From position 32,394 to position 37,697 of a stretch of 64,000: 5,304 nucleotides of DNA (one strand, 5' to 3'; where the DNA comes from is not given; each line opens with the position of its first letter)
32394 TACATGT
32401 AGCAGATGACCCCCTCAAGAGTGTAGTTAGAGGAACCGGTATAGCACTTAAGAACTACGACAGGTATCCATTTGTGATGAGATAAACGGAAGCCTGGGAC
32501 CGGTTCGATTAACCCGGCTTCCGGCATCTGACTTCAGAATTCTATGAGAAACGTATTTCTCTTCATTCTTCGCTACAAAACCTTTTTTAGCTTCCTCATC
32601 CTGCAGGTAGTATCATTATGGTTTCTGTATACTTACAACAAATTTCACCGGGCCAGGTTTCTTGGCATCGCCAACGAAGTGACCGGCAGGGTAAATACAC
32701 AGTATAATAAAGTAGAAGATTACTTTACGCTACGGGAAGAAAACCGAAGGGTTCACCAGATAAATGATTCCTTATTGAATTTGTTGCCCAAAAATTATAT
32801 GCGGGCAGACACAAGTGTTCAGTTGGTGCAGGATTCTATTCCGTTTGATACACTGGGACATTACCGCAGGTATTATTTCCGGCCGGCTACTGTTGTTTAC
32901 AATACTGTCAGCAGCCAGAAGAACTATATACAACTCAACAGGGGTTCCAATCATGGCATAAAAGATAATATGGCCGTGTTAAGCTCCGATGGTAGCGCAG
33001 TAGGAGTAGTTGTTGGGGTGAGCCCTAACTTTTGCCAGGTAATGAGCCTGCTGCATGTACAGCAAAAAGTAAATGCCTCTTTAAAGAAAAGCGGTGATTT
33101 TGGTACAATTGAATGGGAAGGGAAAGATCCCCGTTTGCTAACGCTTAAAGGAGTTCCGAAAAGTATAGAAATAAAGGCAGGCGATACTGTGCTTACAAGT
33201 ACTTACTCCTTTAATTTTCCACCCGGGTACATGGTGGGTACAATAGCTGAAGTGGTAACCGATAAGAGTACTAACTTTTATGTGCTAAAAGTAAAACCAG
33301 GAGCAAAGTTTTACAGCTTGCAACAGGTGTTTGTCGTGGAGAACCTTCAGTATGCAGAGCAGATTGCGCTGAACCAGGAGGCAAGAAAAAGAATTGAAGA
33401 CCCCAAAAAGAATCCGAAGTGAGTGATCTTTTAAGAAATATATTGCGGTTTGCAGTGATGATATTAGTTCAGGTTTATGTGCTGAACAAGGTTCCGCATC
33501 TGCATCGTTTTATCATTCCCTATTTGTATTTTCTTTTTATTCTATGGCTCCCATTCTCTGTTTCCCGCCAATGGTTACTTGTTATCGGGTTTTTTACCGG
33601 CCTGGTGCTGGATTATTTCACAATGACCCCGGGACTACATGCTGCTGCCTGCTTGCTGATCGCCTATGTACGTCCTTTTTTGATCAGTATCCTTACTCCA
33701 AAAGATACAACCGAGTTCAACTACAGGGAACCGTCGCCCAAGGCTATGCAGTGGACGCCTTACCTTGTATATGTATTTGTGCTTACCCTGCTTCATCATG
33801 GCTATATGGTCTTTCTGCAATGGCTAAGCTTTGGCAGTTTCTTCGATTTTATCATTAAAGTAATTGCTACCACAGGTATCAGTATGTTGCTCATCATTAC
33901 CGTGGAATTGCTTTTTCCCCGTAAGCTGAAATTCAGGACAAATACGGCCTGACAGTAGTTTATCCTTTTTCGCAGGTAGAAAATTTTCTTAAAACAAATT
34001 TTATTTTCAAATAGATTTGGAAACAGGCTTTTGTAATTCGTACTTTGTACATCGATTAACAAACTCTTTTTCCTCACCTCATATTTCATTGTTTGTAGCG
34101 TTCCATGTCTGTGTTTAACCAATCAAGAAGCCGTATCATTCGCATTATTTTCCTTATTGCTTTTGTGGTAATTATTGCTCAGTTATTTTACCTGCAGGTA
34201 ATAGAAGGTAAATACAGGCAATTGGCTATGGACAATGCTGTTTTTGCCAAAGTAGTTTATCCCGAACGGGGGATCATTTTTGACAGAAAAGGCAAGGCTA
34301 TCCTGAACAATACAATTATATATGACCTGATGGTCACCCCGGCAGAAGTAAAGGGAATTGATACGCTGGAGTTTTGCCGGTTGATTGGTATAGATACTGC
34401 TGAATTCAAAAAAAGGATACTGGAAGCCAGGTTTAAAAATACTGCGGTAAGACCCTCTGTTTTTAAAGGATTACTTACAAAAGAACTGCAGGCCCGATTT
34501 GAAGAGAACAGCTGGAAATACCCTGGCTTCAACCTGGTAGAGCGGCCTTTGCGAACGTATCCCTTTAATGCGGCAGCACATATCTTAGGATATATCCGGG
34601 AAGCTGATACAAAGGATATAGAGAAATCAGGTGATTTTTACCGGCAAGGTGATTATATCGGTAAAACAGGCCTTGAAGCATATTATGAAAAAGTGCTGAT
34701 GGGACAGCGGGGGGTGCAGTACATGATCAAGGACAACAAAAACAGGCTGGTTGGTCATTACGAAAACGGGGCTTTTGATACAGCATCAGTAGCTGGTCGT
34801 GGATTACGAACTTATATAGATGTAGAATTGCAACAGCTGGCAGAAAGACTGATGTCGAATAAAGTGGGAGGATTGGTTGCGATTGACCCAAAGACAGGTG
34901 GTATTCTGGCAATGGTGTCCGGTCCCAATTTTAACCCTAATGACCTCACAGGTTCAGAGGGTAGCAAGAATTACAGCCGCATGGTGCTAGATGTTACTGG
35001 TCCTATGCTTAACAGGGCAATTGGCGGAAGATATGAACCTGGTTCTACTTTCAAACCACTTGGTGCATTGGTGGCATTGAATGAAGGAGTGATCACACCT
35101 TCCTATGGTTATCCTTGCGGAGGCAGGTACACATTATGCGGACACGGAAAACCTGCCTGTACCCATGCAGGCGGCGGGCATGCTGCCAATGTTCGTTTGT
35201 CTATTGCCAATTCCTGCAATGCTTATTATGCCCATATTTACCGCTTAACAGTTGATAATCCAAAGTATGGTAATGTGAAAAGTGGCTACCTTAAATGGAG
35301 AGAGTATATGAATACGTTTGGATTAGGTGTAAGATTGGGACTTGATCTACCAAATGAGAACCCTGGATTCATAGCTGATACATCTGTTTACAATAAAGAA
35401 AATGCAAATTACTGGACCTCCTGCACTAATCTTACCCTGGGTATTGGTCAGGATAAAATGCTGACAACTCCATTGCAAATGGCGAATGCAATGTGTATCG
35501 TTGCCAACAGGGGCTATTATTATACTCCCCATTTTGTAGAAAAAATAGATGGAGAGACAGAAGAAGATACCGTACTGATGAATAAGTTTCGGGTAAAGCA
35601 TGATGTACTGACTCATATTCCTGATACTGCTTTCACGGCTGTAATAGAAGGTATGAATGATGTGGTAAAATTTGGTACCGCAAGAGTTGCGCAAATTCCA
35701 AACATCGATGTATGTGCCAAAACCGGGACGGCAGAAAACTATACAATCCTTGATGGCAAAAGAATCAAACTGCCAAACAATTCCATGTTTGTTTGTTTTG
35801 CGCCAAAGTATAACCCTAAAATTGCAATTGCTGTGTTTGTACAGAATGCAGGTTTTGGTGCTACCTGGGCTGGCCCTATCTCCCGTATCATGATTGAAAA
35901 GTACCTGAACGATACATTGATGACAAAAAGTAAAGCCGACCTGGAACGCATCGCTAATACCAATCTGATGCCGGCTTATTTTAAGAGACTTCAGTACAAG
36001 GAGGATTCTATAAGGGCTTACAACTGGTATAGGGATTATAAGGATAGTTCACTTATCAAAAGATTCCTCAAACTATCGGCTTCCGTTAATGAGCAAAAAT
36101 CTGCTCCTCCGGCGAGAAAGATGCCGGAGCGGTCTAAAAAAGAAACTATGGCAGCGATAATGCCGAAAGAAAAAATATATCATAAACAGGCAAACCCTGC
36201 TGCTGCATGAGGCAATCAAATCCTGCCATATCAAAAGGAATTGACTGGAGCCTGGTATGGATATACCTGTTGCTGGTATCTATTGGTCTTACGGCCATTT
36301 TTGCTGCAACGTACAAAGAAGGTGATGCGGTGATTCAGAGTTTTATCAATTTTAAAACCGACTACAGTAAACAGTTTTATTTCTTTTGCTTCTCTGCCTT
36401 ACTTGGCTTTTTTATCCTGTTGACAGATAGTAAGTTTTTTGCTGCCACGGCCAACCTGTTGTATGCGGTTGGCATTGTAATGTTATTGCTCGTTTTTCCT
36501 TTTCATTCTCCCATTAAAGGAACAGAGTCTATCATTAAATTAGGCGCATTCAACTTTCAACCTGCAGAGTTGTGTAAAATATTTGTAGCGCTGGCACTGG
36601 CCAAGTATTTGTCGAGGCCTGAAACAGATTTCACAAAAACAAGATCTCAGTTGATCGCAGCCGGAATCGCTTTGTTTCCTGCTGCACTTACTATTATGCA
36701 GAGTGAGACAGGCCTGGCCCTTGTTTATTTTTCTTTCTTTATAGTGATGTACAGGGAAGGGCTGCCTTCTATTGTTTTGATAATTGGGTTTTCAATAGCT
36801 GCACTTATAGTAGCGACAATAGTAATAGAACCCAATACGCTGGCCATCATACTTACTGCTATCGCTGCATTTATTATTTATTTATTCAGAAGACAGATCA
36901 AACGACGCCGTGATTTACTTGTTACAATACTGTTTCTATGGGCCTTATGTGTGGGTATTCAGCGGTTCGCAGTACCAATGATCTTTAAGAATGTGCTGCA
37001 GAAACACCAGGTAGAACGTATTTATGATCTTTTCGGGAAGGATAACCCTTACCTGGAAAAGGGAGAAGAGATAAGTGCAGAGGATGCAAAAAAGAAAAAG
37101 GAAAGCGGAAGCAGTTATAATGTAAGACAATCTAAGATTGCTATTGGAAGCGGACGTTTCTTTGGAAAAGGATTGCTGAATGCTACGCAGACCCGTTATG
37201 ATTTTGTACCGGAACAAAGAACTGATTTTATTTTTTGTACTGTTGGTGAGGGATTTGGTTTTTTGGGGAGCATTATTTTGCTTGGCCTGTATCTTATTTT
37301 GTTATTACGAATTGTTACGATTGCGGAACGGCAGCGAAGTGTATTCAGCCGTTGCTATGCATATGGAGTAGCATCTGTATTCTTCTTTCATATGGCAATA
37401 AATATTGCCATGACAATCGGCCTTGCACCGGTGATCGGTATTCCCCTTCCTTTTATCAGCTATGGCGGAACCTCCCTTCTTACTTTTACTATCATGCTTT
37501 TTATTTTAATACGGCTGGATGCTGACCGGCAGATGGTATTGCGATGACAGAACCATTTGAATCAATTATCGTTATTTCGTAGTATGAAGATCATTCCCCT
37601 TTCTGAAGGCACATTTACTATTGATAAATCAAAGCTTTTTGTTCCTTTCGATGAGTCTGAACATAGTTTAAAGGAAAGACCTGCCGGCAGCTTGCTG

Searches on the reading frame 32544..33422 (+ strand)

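Call 89: search_protein_families(library=pfam, proteins=[window:32544-33422:+], max_evalue=0.00001)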
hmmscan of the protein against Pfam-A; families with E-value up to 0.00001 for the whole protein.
window:32544-33422:+ (292 aa): 1 family
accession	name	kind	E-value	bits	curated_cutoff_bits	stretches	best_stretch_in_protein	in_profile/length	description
PF04085.20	MreC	-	4.1e-38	130.9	28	1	117-266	1-147/147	Rod shape-determining protein MreC, barrel core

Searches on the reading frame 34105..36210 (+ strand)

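Call 89: search_protein_families(library=pfam, proteins=[window:34105-36210:+], max_evalue=0.00001)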
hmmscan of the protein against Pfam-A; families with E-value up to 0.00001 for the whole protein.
window:34105-36210:+ (701 aa): 2 families
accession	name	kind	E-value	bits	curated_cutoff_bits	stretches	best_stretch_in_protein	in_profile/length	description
PF00905.27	Transpeptidase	-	8.6e-57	193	22.1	1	255-593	1-294/299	Penicillin binding protein transpeptidase domain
PF03717.20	PBP_dimer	-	6.7e-34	118.3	24.4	1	52-217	3-177/180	Penicillin-binding Protein dimerisation domain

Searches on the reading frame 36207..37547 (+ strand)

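Call 89: search_protein_families(library=pfam, proteins=[window:36207-37547:+], max_evalue=0.00001)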
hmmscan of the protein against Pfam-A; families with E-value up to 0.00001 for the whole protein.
window:36207-37547:+ (446 aa): 1 family
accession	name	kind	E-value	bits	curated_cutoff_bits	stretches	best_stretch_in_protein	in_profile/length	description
PF01098.24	FTSW_RODA_SPOVE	-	2.7e-66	224.4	26.4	2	193-441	136-354/356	Cell cycle protein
